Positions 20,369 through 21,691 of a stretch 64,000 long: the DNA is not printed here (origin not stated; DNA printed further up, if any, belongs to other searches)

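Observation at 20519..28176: Class II lanthipeptide gene cluster: LanM + NHLP-leader precursor + C39-ABC exporter + short HlyD partner, with adjacent O-methyltransferase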

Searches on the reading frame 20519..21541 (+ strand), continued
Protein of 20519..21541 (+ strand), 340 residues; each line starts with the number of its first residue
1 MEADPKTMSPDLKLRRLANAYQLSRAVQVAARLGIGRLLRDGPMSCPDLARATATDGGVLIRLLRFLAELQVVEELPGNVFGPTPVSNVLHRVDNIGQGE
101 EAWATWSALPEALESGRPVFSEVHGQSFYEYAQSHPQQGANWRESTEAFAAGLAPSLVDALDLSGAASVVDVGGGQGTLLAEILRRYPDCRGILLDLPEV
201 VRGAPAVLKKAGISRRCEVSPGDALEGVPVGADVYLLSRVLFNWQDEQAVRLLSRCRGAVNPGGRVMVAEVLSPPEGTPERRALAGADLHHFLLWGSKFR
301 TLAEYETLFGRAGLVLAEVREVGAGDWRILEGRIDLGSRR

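Call 58: find_homologous_proteins(query=window:20519-21541:+, max_evalue=1e-20)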
Query window:20519-21541:+ (340 aa): 511 proteins with E <= 1e-20 among 8000 candidates; the best 120 are listed.
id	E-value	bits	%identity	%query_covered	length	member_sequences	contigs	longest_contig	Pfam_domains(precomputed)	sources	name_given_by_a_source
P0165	1.1e-216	737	100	98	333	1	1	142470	PF13649.13,PF00891.25,PF08100.19,PF08242.19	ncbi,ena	-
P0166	6.6e-121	422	61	96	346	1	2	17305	PF00891.25,PF08100.19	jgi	jgi:hypothetical protein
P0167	1.0e-114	401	57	96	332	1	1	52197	PF00891.25,PF08100.19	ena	-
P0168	7.8e-114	398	59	97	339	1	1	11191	PF00891.25,PF08100.19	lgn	-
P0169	5.2e-113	396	59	96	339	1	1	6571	PF00891.25,PF08100.19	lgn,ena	-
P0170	8.8e-111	388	61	94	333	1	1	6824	PF13649.13,PF00891.25,PF08100.19,PF08242.19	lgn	-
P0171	2.4e-108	380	57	96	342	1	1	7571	PF00891.25,PF08100.19,PF08242.19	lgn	-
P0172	5.2e-107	376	57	96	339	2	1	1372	PF00891.25,PF08100.19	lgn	-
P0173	9.7e-105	369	56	96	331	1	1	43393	PF00891.25,PF08100.19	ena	-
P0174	3.6e-104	367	54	96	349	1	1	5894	PF13489.13,PF13649.13,PF00891.25,PF08100.19,PF08242.19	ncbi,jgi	ncbi:MAG: methyltransferase [Acidobacteriota bacterium]|jgi:SAM-dependent methyltransferase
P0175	6.5e-103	363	54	96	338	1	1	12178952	PF00891.25,PF08100.19,PF08242.19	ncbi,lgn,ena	-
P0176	1.5e-101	358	55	96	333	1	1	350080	PF00891.25,PF08100.19,PF08242.19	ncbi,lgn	ncbi:MAG: methyltransferase [Acidobacteriota bacterium]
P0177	2.3e-101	357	56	96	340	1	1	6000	PF09339.17,PF00891.25,PF08100.19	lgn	-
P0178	9.2e-98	346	56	96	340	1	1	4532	PF00891.25,PF08100.19,PF08242.19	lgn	-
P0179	1.1e-96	342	52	94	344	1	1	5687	PF13649.13,PF00891.25,PF08100.19,PF08242.19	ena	-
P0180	1.4e-96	342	53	95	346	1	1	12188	PF00891.25,PF08100.19,PF08242.19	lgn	-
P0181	3.7e-96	340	52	96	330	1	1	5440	PF00891.25,PF08100.19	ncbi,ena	-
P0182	1.2e-95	339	53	97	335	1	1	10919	PF00891.25,PF08100.19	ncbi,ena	-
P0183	1.3e-95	339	54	87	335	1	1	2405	PF13649.13,PF00891.25,PF08100.19,PF08242.19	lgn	-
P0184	4.2e-89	317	51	96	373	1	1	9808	PF13649.13,PF00891.25,PF08100.19,PF08242.19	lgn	-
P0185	3.6e-82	294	45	96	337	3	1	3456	PF00891.25,PF08100.19,PF08242.19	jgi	jgi:hypothetical protein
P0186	9.4e-80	286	47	88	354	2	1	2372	PF00891.25,PF08100.19,PF25213.2,PF08242.19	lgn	-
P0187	1.1e-69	253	55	66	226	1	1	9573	PF09339.17,PF00891.25,PF08100.19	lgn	-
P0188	6.7e-67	244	41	92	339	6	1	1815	PF00891.25,PF08100.19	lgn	-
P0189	2.7e-65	239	42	90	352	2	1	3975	PF00891.25,PF08100.19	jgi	jgi:hypothetical protein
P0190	2.1e-64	236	39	92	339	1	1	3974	PF13489.13,PF00891.25,PF08100.19,PF25213.2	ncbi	-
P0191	3.5e-63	232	40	92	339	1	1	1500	PF00891.25,PF08100.19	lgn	-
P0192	4.4e-62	228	39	91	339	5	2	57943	PF00891.25,PF08100.19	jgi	jgi:hypothetical protein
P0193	4.1e-61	225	38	93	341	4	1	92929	PF13489.13,PF00891.25,PF08100.19,PF08242.19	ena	-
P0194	2.9e-59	219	36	98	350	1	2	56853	PF00891.25,PF08100.19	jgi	jgi:O-methyltransferase domain/Dimerisation domain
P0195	3.1e-57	212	35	98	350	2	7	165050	PF00891.25,PF08100.19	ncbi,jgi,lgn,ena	-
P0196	1.9e-56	210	37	90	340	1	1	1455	PF13489.13,PF13649.13,PF00891.25,PF08100.19,PF08242.19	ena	-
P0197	6.4e-56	208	38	95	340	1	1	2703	PF00891.25,PF08100.19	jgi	jgi:O-methyltransferase domain/Dimerisation domain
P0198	1.6e-55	207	37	93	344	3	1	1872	PF00891.25,PF08100.19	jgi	jgi:hypothetical protein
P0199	1.9e-55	207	39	92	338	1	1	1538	PF00891.25,PF08100.19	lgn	-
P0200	1.4e-54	204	38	94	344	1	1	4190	PF00891.25,PF08100.19,PF25213.2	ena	-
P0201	1.4e-54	204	40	95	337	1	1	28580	PF13649.13,PF00891.25,PF08100.19,PF08242.19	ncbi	ncbi:MAG TPA: methyltransferase [Candidatus Dormibacteraeota bacterium]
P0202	1.8e-54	203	35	95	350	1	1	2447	PF00891.25,PF08100.19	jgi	jgi:hypothetical protein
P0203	1.5e-53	200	36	92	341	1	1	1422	PF00891.25,PF08100.19,PF08242.19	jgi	-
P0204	2.9e-53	199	37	96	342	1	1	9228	PF13649.13,PF00891.25,PF08100.19,PF08242.19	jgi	jgi:SAM-dependent methyltransferase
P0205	3.2e-53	199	42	91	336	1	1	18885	PF00891.25,PF08100.19,PF25213.2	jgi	jgi:hypothetical protein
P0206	4.0e-53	199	36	95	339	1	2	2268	PF13489.13,PF00891.25,PF08100.19,PF08242.19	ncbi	-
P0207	6.0e-53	198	40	94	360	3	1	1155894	PF00891.25,PF08100.19,PF08242.19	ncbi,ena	-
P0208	1.3e-52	197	39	93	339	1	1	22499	PF00891.25,PF08100.19,PF25213.2,PF08242.19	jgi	jgi:SAM-dependent methyltransferase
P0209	1.4e-52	197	35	95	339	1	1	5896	PF13489.13,PF00891.25,PF08100.19,PF08242.19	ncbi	-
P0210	1.8e-52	197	41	94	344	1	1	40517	PF00891.25,PF08100.19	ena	-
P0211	2.7e-52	196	40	90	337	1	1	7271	PF00891.25,PF08100.19,PF08242.19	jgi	jgi:hypothetical protein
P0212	2.8e-52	196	38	89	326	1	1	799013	PF13649.13,PF00891.25,PF08100.19,PF08242.19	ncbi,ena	-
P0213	3.2e-52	196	39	94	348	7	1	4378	PF00891.25,PF08100.19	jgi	jgi:hypothetical protein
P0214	4.2e-52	196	36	96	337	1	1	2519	PF00891.25,PF08100.19,PF08242.19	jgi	jgi:orsellinic acid C2-O-methyltransferase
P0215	4.9e-52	195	37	94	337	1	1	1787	PF00891.25,PF08100.19,PF25213.2,PF08242.19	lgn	-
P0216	7.4e-52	195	41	90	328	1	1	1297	PF13847.13,PF13489.13,PF13649.13,PF00891.25,PF08100.19,PF08241.19,PF08242.19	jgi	jgi:SAM-dependent methyltransferase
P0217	7.6e-52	195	38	94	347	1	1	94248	PF00891.25,PF08100.19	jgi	jgi:hypothetical protein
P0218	8.4e-52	195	39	95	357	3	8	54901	PF00891.25,PF08100.19,PF08242.19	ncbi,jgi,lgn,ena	-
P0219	8.7e-52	194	41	85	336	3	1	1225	PF00891.25,PF08100.19,PF08242.19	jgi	jgi:precorrin-6B methylase 2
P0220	3.4e-51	193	40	90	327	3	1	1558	PF00891.25,PF08100.19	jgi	jgi:hypothetical protein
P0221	3.5e-51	193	37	97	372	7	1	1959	PF00891.25,PF08100.19,PF08242.19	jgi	jgi:SAM-dependent methyltransferase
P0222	5.1e-51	192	37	92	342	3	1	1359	PF00891.25,PF08100.19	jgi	jgi:ubiquinone/menaquinone biosynthesis C-methylase UbiE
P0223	7.7e-51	191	40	96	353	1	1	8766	PF05175.21,PF13649.13,PF00891.25,PF08100.19,PF08242.19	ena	-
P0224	1.5e-50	190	38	89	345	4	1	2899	PF00891.25,PF08100.19,PF25213.2,PF08242.19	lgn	-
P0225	2.8e-50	190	40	88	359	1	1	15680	PF00891.25,PF08100.19,PF08242.19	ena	-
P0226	3.6e-50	189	39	89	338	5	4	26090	PF00891.25,PF08100.19,PF25213.2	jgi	-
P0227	7.5e-50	188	37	91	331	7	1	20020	PF09339.17,PF00891.25,PF08100.19,PF25213.2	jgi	jgi:hypothetical protein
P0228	7.5e-50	188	38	94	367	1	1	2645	PF13649.13,PF00891.25,PF08100.19,PF25213.2,PF08242.19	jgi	jgi:SAM-dependent methyltransferase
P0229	7.6e-50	188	38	95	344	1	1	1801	PF00891.25,PF08100.19,PF25213.2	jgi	jgi:hypothetical protein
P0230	1.0e-49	188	38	88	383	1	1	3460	PF00891.25,PF08100.19,PF25213.2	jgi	jgi:hypothetical protein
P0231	1.2e-49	187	37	88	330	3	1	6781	PF09339.17,PF00891.25,PF08100.19,PF25213.2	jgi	jgi:hypothetical protein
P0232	1.4e-49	187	35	93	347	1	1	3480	PF13649.13,PF00891.25,PF08100.19,PF08242.19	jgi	jgi:hypothetical protein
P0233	1.4e-49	187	37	90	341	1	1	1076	PF00891.25,PF08100.19,PF25213.2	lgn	-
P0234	1.7e-49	187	38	94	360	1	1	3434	PF00891.25,PF08100.19,PF08242.19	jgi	jgi:hypothetical protein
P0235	1.8e-49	187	38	93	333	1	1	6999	PF00891.25,PF08100.19,PF25213.2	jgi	jgi:hypothetical protein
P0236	2.2e-49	187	39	90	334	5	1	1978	PF00891.25,PF08100.19,PF25213.2,PF08242.19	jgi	jgi:hypothetical protein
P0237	2.3e-49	187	36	91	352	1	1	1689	PF13489.13,PF00891.25,PF08100.19,PF08242.19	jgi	jgi:hypothetical protein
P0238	2.4e-49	186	39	90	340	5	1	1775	PF00891.25,PF08100.19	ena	-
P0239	2.7e-49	186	37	85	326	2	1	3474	PF13847.13,PF13649.13,PF00891.25,PF08100.19,PF25213.2,PF08242.19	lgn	-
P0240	3.4e-49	186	38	97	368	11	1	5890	PF00891.25,PF08100.19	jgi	jgi:hypothetical protein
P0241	8.5e-49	185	36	92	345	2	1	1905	PF00891.25,PF08100.19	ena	-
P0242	1.2e-48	184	38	90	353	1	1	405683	PF00891.25,PF08100.19,PF25213.2,PF08242.19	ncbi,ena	-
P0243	1.3e-48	184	38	92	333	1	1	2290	PF00891.25,PF08100.19,PF25213.2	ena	-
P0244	1.5e-48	184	35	89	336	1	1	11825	PF00891.25,PF08100.19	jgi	jgi:O-methyltransferase domain/Dimerisation domain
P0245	1.7e-48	184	36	85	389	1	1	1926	PF00891.25,PF08100.19,PF25213.2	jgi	jgi:DNA-binding transcriptional ArsR family regulator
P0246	2.2e-48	183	37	91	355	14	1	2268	PF00891.25,PF08100.19,PF08242.19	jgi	jgi:hypothetical protein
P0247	2.4e-48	183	34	90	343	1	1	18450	PF00891.25,PF08100.19,PF08242.19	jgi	jgi:SAM-dependent methyltransferase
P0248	2.5e-48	183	36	92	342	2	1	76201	PF00891.25,PF08100.19,PF08242.19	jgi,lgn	-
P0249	3.5e-48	183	36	97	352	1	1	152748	PF05175.21,PF13649.13,PF00891.25,PF08100.19,PF25213.2,PF08242.19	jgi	jgi:ubiquinone/menaquinone biosynthesis C-methylase UbiE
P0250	4.4e-48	182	35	86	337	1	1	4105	PF13489.13,PF00891.25,PF08100.19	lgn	-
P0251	5.3e-48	182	35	93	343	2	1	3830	PF13847.13,PF13649.13,PF00891.25,PF08100.19,PF08242.19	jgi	jgi:hypothetical protein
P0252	5.4e-48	182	34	96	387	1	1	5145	PF00891.25,PF08100.19,PF08242.19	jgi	jgi:hypothetical protein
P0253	5.4e-48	182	37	94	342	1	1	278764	PF00891.25,PF08100.19,PF25213.2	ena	-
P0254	5.6e-48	182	36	92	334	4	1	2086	PF00891.25,PF08100.19,PF25213.2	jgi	jgi:SAM-dependent methyltransferase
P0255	7.2e-48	182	37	92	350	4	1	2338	PF00891.25,PF08100.19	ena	-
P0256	1.1e-47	181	35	94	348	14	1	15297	PF09339.17,PF00891.25,PF08100.19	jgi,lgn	jgi:hypothetical protein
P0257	1.3e-47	181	38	94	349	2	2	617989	PF00891.25,PF08100.19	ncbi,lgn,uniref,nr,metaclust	ncbi:methyltransferase [Streptomyces qinglanensis]|uniref:Dimerisation domain-containing protein n=1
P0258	1.7e-47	180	39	91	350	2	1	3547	PF00891.25,PF08100.19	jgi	-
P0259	2.1e-47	180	39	93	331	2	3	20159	PF00891.25,PF08100.19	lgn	-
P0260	2.1e-47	180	39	89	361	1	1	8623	PF00891.25,PF08100.19,PF08242.19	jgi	jgi:SAM-dependent methyltransferase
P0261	2.2e-47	180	37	92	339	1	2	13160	PF00891.25,PF08100.19,PF25213.2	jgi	jgi:hypothetical protein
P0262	2.2e-47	180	36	93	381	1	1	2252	PF13489.13,PF05175.21,PF13649.13,PF00891.25,PF08100.19,PF08242.19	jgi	jgi:SAM-dependent methyltransferase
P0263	2.2e-47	180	38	93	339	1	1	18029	PF00891.25,PF08100.19,PF25213.2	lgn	-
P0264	2.9e-47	180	33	92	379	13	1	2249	PF00891.25,PF08100.19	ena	-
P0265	3.6e-47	179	35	90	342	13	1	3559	PF13847.13,PF13649.13,PF00891.25,PF08100.19,PF25213.2,PF08242.19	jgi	jgi:orsellinic acid C2-O-methyltransferase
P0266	4.6e-47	179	36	92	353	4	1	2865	PF00891.25,PF08100.19,PF25213.2,PF08242.19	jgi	jgi:hypothetical protein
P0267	5.5e-47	179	37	94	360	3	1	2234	PF00891.25,PF08100.19,PF08242.19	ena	-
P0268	5.5e-47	179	36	99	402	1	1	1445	PF13847.13,PF05175.21,PF13649.13,PF00891.25,PF08100.19,PF25213.2,PF08242.19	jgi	jgi:orsellinic acid C2-O-methyltransferase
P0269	6.5e-47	178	37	90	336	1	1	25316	PF00891.25,PF08100.19,PF25213.2,PF08242.19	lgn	-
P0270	6.8e-47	178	36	96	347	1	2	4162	PF00891.25,PF08100.19,PF25213.2,PF08242.19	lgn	-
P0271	7.5e-47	178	36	95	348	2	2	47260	PF00891.25,PF08100.19,PF08242.19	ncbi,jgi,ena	jgi:hypothetical protein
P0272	7.9e-47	178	34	92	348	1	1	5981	PF13649.13,PF00891.25,PF08100.19,PF08242.19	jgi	jgi:SAM-dependent methyltransferase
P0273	1.0e-46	178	36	88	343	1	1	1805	PF00891.25,PF08100.19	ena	-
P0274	1.0e-46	178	35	91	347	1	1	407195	PF13649.13,PF00891.25,PF08100.19,PF08242.19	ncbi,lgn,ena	-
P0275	1.4e-46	177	36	79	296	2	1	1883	PF00891.25,PF08100.19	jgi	-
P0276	1.7e-46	177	35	94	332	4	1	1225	PF00891.25,PF08100.19,PF25213.2,PF08242.19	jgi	jgi:ubiquinone/menaquinone biosynthesis C-methylase UbiE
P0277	1.9e-46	177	35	89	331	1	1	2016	PF05175.21,PF00891.25,PF08100.19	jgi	-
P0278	2.0e-46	177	36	91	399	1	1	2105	PF13649.13,PF00891.25,PF08100.19,PF08242.19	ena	-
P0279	2.1e-46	177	36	94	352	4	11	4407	PF00891.25,PF08100.19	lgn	-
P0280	2.1e-46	177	37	94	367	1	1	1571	PF00891.25,PF08100.19,PF08242.19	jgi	jgi:O-methyltransferase domain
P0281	2.2e-46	177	34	99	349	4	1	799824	PF01978.26,PF00891.25,PF08100.19,PF25213.2,PF08242.19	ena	-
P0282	3.1e-46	176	38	93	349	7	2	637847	PF00891.25,PF08100.19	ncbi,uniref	ncbi:methyltransferase [Streptomyces sp. NPDC006990]|uniref:methyltransferase n=1 Tax=unclassified S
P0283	3.2e-46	176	35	94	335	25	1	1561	PF00891.25,PF08100.19,PF25213.2,PF08242.19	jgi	jgi:hypothetical protein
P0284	3.7e-46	176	37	88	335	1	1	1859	PF00891.25,PF08100.19,PF08242.19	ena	-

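Call 60: find_encoding_contigs(protein=P0175, flank=10000, max_places=1)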
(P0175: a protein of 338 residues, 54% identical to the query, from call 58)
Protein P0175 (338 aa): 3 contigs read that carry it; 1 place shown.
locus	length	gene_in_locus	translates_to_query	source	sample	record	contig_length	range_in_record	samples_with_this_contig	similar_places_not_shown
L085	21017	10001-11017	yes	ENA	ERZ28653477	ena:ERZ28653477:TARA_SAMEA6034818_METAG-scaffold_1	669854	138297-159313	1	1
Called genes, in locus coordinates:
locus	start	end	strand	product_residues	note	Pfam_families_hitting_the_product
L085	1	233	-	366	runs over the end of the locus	-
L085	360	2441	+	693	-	PF13517:FG-GAP_3, PF07593:UnbV_ASPIC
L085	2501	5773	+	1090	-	PF13185:GAF_2 (faint), PF03412:Peptidase_C39, PF00664:ABC_membrane, PF00005:ABC_tran, PF02463:SMC_N (faint)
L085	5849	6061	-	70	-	-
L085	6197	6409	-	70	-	-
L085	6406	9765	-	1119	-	PF13575:DUF4135, PF05147:LANC_like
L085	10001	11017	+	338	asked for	PF08100:Dimerisation, PF00891:Methyltransf_2, PF08242:Methyltransf_12 (weak)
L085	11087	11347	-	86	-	-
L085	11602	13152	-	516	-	PF00106:adh_short (weak), PF13561:adh_short_C2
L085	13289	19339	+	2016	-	PF05359:DUF748 (weak), PF04357:TamB (weak), PF07244:POTRA (faint), PF01103:Omp85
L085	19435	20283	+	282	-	-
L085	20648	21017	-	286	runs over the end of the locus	-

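Call 61: find_encoding_contigs(protein=P0167, flank=10000, max_places=1)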
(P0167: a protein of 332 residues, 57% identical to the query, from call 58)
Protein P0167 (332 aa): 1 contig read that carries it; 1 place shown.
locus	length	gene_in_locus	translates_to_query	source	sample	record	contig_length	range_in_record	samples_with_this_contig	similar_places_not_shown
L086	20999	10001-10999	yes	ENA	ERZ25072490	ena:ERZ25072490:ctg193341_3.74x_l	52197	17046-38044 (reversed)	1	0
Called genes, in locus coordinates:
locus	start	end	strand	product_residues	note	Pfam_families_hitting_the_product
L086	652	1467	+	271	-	-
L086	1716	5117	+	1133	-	PF13575:DUF4135, PF05147:LANC_like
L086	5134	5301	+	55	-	-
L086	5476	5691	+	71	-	-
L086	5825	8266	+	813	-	PF03412:Peptidase_C39, PF00664:ABC_membrane, PF00005:ABC_tran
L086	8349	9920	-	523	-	PF00732:GMC_oxred_N, PF05199:GMC_oxred_C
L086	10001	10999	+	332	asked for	PF08100:Dimerisation, PF00891:Methyltransf_2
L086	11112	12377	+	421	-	PF01011:PQQ (faint), PF13570:Beta-prop_ACSF4 (faint), PF13360:PQQ_2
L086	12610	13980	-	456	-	-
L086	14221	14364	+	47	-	-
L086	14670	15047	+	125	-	-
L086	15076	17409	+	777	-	PF10670:DUF4198 (faint), PF13620:CarboxypepD_reg (weak), PF17210:SdrD_B (faint), PF17802:SpaA (faint), PF22904:NOMO1-like_2nd (faint), PF13715:CarbopepD_reg_2 (faint), PF13620:CarboxypepD_reg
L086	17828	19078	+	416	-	PF09722:Xre_MbcA_ParS_C (weak)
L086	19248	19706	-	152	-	-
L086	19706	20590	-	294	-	PF13271:DUF4062 (weak)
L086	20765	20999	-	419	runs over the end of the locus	PF03403:PAF-AH_p_II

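Call 62: find_encoding_contigs(protein=P0166, flank=10000, max_places=1)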
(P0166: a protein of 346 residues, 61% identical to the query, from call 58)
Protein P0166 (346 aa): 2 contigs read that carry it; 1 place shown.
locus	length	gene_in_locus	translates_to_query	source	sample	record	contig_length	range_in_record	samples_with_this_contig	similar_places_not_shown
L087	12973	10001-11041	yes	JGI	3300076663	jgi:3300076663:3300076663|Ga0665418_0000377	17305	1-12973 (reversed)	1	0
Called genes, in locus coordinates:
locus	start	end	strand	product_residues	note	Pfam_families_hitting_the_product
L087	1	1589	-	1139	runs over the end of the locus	PF00128:Alpha-amylase (weak)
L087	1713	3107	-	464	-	PF00772:DnaB, PF13481:AAA_25, PF03796:DnaB_C, PF06745:ATPase (faint)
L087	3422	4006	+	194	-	PF03167:UDG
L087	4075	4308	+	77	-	-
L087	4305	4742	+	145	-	PF01850:PIN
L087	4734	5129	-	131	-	PF13899:Thioredoxin_7, PF13098:Thioredoxin_2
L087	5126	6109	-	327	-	PF08240:ADH_N, PF00107:ADH_zinc_N, PF13602:ADH_zinc_N_2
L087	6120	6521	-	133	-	-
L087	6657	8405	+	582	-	PF00654:Voltage_CLC, PF02080:TrkA_C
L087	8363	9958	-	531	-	PF01266:DAO (faint), PF00732:GMC_oxred_N, PF05199:GMC_oxred_C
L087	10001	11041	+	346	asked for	PF08100:Dimerisation, PF00891:Methyltransf_2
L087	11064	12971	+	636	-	?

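Call 73: find_encoding_contigs(protein=P0173, flank=9000, max_places=1)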
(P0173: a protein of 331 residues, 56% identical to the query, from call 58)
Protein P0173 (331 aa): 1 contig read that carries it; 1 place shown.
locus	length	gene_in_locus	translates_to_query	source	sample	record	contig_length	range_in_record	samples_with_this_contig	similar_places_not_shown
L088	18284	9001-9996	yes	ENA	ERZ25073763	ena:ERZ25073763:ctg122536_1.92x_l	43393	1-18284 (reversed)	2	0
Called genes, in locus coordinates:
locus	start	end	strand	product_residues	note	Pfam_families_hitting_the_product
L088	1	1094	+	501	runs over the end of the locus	PF00676:E1_dh, PF02779:Transket_pyr, PF16870:OxoGdeHyase_C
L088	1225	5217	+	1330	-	PF13676:TIR_2, PF00931:NB-ARC, PF25000:DUF7779, PF13424:TPR_12, PF13424:TPR_12, PF17874:TPR_MalT, PF13424:TPR_12, PF24885:TPR_NPHP3, +8 more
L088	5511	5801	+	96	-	-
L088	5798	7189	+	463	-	PF13472:Lipase_GDSL_2 (faint)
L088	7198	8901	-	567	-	PF00732:GMC_oxred_N, PF05199:GMC_oxred_C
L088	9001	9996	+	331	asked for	PF08100:Dimerisation, PF00891:Methyltransf_2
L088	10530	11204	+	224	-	-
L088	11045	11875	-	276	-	-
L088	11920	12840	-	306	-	-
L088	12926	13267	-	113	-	-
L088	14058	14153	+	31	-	-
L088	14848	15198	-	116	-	-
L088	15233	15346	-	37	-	-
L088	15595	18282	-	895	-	?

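Call 74: find_encoding_contigs(protein=P0182, flank=9000, max_places=1)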
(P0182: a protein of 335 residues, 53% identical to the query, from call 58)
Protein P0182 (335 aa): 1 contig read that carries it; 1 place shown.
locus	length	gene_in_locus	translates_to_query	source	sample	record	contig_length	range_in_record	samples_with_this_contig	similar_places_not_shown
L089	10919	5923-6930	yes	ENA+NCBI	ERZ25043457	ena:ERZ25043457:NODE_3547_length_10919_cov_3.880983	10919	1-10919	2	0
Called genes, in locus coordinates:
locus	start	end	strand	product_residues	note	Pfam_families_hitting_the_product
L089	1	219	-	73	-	?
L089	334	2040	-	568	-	PF16949:ABC_tran_2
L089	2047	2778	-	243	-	PF00005:ABC_tran, PF13304:AAA_21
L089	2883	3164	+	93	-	-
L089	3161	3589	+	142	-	PF01850:PIN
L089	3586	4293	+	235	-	PF12146:Hydrolase_4 (weak), PF00561:Abhydrolase_1, PF12697:Abhydrolase_6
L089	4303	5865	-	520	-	PF00732:GMC_oxred_N, PF05199:GMC_oxred_C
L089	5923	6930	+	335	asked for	PF08100:Dimerisation, PF00891:Methyltransf_2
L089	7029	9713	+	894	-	PF00133:tRNA-synt_1, PF09334:tRNA-synt_1g (faint), PF00133:tRNA-synt_1, PF08264:Anticodon_1, PF10458:Val_tRNA-synt_C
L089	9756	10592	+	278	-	PF00512:HisKA (weak), PF02518:HATPase_c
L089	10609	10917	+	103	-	?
